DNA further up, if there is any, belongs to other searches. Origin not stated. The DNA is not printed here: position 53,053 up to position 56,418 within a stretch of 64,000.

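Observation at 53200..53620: Aconitase A fused to a histone-H1-like Lys/Ala/Pro-rich C-terminal tail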

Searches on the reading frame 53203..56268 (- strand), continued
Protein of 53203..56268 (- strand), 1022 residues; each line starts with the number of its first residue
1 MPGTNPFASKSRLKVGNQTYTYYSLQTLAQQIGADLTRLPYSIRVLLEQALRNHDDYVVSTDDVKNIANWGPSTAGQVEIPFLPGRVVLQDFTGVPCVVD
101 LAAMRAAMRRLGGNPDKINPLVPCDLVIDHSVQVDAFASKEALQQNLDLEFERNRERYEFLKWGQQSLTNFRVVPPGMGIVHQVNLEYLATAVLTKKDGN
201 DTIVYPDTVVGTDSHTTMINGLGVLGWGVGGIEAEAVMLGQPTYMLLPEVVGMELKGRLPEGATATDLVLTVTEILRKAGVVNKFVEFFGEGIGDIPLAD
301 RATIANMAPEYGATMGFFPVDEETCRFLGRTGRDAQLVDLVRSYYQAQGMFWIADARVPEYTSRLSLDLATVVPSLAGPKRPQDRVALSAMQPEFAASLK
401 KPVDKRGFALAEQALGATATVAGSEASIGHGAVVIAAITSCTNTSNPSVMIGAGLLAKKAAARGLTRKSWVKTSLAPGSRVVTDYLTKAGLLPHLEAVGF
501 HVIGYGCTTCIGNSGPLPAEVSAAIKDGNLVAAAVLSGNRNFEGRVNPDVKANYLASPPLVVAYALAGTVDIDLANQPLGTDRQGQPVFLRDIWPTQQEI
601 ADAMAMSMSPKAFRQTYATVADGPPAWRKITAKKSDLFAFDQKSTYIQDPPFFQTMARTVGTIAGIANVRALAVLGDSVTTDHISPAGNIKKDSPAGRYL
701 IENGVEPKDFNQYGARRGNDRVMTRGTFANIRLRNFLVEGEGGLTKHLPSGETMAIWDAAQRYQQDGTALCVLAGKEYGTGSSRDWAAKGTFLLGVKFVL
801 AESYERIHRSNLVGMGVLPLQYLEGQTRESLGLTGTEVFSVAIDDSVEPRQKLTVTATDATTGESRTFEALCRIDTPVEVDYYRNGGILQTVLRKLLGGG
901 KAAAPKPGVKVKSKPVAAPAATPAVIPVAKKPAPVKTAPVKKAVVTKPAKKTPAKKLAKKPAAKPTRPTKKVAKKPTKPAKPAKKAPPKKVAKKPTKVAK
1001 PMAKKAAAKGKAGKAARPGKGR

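Call 63: search_protein_families(library=ncbifam, proteins=[window:53203-56268:-], max_evalue=0.01)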
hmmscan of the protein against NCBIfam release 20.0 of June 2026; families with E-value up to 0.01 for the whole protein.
window:53203-56268:- (1022 aa): 25 families
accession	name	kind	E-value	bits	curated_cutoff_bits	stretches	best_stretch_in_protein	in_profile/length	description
NF006757.0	PRK09277.1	subfamily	0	1391.9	686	1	5-897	5-885/888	aconitate hydratase AcnA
TIGR01341.1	aconitase_1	equivalog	0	1352.6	945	1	19-897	2-876/876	aconitate hydratase AcnA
NF009520.0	PRK12881.1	subfamily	0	1342.9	905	1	8-897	7-891/893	aconitate hydratase AcnA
TIGR02333.1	2met_isocit_dHY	equivalog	7.8e-240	798.2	1419.85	1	34-894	28-854/858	Fe/S-dependent 2-methylisocitrate dehydratase AcnD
NF005558.0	PRK07229.1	equivalog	7.4e-89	299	612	1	79-892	24-641/647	aconitate hydratase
TIGR01342.1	acon_putative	hypoth_equivalog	4.5e-65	220.1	719.15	3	147-387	65-277/655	putative aconitate hydratase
TIGR01340.1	aconitase_mito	equivalog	1e-60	205.9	825.35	3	76-392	48-331/745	aconitate hydratase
NF009116.0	PRK12466.1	subfamily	6e-41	140.5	531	1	202-570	119-462/472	3-isopropylmalate dehydratase large subunit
NF001614.1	PRK00402.1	subfamily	3.5e-40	138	385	2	203-391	111-285/415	aconitase/3-isopropylmalate dehydratase large subunit family protein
NF004016.0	PRK05478.1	subfamily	4.3e-34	117.9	510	1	207-570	123-460/468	3-isopropylmalate dehydratase large subunit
TIGR02086.1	IPMI_arch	subfamily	2.9e-33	115.2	410.15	2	172-387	88-276/411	3-isopropylmalate dehydratase/homoaconitate hydratase family large subunit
TIGR01343.1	hacA_fam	subfamily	3.2e-31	108.3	385.7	2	202-384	107-275/412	homoaconitate hydratase family protein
TIGR00139.1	h_aconitase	equivalog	6.9e-29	100.7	529.9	2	202-328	111-240/709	homoaconitase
TIGR02083.1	LEU2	equivalog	1.1e-28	100.3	610.65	2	203-388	111-282/419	3-isopropylmalate dehydratase large subunit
TIGR00170.1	leuC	equivalog_domain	1e-26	93.6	560.25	1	207-569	122-459/466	3-isopropylmalate dehydratase large subunit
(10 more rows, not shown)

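Call 64: search_protein_families(library=pfam, alignment_id=A1, max_evalue=0.01)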
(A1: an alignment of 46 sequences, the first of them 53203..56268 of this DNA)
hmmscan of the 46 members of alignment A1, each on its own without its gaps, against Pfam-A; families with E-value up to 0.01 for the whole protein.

A. member 1, window:53203-56268:- (1022 aa): 2 families
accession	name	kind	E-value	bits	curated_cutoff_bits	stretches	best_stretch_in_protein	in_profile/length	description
PF00330.25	Aconitase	-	1.1e-164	549.3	28.7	1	77-568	14-463/463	Aconitase family (aconitate hydratase)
PF00694.25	Aconitase_C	-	6.8e-40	136.9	22.8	1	698-823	3-129/131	Aconitase C-terminal domain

B. families by the number of members that match (of 46 scanned): 4 families
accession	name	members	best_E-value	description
PF00330.25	Aconitase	46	4.5e-173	Aconitase family (aconitate hydratase)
PF00694.25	Aconitase_C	46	4.9e-43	Aconitase C-terminal domain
PF07382.16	HC2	8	2.2e-07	Histone H1-like nucleoprotein HC2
PF02095.21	Extensin_1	1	0.0003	Extensin-like protein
